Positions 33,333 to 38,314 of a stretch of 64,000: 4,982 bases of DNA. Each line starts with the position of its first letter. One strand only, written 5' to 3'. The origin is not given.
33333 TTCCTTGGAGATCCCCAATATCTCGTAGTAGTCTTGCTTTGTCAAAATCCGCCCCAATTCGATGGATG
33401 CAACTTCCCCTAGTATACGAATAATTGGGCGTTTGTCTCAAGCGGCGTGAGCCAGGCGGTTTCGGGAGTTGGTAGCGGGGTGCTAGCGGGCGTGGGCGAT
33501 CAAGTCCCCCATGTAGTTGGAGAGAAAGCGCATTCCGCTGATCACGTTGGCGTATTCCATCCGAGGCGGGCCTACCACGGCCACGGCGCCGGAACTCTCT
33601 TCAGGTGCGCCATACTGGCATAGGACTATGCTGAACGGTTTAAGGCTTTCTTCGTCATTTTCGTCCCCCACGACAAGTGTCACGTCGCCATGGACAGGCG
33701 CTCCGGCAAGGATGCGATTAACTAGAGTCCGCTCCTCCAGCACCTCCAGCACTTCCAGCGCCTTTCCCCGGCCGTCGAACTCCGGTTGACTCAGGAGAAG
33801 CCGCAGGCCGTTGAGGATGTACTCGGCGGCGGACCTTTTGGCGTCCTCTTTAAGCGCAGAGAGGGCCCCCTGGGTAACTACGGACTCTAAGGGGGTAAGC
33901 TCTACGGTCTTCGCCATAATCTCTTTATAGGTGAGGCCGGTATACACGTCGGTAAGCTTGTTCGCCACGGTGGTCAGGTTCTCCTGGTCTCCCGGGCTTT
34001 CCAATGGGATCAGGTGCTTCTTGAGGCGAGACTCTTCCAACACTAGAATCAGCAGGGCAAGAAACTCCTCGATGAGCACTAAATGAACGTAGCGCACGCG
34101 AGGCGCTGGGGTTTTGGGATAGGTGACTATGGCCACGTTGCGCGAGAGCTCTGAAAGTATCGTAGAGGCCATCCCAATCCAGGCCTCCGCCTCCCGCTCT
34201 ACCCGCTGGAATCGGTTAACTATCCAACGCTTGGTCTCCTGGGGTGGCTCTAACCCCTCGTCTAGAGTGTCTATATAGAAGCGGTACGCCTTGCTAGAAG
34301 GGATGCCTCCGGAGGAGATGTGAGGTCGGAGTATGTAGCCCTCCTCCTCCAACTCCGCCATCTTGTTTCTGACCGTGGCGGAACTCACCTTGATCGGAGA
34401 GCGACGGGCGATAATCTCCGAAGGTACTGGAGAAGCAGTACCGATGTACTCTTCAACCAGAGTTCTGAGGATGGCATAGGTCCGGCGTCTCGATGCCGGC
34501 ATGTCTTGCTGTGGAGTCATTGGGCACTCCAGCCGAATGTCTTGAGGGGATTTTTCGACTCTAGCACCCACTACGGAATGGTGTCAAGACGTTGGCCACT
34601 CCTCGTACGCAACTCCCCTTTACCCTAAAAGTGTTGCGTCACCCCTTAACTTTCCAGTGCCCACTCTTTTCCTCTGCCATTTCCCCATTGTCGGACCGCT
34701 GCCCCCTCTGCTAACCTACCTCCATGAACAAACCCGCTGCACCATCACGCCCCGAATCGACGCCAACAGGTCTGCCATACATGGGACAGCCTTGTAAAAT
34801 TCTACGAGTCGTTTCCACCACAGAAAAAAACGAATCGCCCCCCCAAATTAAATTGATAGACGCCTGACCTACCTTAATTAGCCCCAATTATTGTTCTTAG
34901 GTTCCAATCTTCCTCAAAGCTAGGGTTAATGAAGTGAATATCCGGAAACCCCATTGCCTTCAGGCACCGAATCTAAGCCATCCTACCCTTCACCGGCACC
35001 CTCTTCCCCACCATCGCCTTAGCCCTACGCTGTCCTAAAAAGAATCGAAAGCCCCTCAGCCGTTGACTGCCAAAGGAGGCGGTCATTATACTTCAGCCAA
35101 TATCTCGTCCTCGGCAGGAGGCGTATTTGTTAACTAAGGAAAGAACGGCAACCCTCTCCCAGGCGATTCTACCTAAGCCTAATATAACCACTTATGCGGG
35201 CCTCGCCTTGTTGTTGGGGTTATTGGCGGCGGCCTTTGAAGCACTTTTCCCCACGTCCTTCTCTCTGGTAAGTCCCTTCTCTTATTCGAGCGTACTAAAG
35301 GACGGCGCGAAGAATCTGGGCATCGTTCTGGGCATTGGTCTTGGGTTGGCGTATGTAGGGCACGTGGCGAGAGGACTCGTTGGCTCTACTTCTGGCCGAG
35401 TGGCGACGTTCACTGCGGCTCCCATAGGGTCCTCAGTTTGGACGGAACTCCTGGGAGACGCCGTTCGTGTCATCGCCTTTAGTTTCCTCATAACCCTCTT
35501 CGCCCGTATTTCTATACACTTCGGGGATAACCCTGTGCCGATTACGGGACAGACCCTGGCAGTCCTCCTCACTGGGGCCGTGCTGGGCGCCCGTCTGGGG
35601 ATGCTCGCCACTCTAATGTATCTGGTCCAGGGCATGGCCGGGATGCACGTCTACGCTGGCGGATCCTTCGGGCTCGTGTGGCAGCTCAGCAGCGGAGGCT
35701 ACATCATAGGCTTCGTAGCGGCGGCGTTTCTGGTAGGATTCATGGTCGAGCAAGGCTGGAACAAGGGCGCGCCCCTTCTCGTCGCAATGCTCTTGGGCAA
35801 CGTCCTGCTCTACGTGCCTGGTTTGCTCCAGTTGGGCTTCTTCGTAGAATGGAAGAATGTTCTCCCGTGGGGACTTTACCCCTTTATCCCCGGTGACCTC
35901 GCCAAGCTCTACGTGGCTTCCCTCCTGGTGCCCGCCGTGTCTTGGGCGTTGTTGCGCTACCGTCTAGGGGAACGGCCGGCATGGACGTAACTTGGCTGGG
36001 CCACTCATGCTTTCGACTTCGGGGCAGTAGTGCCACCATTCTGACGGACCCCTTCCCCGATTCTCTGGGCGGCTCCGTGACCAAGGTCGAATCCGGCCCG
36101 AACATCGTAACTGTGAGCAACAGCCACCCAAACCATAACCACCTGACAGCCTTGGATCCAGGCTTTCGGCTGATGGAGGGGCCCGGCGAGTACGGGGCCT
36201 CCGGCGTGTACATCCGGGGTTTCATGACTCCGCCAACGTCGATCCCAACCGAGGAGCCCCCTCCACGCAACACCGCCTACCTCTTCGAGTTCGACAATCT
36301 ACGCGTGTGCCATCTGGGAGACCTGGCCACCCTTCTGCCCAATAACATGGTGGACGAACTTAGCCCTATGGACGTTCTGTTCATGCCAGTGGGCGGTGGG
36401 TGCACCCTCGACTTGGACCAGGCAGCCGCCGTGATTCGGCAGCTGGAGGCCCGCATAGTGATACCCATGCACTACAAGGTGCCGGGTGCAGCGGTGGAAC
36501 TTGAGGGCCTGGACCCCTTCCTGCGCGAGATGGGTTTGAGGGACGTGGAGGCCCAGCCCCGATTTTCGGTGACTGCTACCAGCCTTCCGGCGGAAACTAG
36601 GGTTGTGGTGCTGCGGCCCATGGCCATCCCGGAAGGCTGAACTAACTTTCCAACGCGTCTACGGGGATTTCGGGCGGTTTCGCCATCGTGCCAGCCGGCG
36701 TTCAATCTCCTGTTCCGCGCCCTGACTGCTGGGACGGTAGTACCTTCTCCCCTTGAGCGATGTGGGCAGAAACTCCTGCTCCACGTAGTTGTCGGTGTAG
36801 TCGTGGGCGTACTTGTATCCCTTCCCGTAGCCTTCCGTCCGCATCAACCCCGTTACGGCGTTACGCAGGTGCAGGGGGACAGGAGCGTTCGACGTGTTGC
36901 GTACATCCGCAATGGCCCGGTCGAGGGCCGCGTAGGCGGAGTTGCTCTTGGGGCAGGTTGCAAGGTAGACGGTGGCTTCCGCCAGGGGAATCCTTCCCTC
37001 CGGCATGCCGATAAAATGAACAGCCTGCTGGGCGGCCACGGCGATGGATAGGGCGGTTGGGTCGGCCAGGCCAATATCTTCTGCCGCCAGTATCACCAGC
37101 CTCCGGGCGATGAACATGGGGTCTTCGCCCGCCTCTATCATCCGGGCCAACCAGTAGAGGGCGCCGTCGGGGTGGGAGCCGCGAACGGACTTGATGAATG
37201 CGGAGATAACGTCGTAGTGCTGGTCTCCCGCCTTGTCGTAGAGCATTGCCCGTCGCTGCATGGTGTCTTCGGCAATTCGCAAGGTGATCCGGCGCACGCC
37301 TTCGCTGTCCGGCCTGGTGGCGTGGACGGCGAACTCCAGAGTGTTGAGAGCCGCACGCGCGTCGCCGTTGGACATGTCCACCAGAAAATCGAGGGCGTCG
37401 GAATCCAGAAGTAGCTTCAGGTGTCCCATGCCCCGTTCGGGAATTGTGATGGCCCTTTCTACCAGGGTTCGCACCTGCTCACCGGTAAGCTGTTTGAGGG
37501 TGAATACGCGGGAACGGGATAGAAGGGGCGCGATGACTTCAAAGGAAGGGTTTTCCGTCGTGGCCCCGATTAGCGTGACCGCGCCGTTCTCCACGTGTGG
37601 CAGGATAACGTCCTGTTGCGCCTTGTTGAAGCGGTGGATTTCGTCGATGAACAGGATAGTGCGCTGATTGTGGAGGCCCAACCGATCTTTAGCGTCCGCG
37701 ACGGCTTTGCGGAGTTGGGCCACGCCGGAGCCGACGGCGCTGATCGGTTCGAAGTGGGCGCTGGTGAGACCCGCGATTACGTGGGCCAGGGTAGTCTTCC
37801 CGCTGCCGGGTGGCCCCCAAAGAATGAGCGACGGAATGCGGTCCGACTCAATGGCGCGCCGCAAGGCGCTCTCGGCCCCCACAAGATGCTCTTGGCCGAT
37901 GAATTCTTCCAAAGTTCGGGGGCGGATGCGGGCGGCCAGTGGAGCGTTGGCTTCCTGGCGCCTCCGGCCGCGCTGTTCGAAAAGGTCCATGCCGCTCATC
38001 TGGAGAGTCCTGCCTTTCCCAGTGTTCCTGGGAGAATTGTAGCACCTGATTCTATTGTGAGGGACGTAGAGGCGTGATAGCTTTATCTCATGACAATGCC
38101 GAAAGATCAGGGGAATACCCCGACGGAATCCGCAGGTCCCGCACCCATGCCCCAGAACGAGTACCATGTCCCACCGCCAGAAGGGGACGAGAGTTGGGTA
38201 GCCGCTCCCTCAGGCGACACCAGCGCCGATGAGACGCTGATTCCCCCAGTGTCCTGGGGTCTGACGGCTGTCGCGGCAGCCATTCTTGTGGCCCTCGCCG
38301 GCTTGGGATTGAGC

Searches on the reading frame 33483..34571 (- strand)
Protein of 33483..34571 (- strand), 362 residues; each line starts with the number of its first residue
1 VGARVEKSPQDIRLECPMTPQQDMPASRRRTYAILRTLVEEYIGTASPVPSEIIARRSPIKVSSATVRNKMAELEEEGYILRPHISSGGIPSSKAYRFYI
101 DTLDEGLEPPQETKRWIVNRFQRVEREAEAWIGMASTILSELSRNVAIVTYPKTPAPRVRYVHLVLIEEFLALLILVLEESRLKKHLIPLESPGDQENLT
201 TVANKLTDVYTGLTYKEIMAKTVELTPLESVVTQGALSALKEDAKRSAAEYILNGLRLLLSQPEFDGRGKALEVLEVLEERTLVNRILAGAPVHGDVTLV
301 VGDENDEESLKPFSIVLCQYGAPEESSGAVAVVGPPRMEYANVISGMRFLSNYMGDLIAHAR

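Call 9: search_protein_families(library=pfam, proteins=[window:33483-34571:-], max_evalue=0.001)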
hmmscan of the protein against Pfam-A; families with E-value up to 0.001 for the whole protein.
window:33483-34571:- (362 aa): 1 family
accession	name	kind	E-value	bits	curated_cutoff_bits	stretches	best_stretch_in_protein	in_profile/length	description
PF01628.27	HrcA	-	3.6e-40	138.7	22.2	1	131-344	3-215/215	HrcA protein C terminal domain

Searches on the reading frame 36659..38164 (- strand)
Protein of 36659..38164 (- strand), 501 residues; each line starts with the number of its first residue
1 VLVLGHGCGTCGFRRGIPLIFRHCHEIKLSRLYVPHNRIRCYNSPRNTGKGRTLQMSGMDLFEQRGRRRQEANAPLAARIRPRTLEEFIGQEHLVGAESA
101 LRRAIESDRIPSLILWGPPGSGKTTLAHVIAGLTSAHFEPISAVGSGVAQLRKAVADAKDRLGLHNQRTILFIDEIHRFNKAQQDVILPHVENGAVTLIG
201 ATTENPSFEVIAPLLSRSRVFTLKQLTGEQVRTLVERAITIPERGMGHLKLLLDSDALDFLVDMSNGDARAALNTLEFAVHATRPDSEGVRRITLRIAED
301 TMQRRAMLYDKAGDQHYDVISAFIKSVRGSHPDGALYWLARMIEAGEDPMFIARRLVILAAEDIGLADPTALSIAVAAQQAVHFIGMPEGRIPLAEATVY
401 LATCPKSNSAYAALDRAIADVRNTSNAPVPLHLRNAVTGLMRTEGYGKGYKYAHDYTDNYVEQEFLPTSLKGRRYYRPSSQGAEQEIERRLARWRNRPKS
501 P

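Call 85: search_protein_families(library=pfam, proteins=[window:36659-38164:-], max_evalue=0.00001)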
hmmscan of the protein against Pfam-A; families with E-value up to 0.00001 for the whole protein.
window:36659-38164:- (501 aa): 6 families
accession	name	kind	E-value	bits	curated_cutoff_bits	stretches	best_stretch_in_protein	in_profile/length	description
PF12002.13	MgsA_C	-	6.8e-73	244.5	27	1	329-494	1-166/167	MgsA AAA+ ATPase C terminal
PF16193.11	AAA_assoc_2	-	2.4e-29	101.8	34.3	1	249-328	3-81/81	AAA C-terminal domain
PF05496.18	RuvB_N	-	3e-15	56.8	27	1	80-199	1-116/159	Holliday junction DNA helicase RuvB P-loop domain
PF00004.35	AAA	-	1.4e-14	55.1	21.2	1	113-219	1-122/131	ATPase family associated with various cellular activities (AAA)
PF13191.12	AAA_16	-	5.3e-07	30.7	32.6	0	88-131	2-45/167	AAA ATPase domain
PF01078.27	Mg_chelatase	-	8.7e-06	25.7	20.3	0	112-135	24-47/207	Magnesium chelatase, subunit ChlI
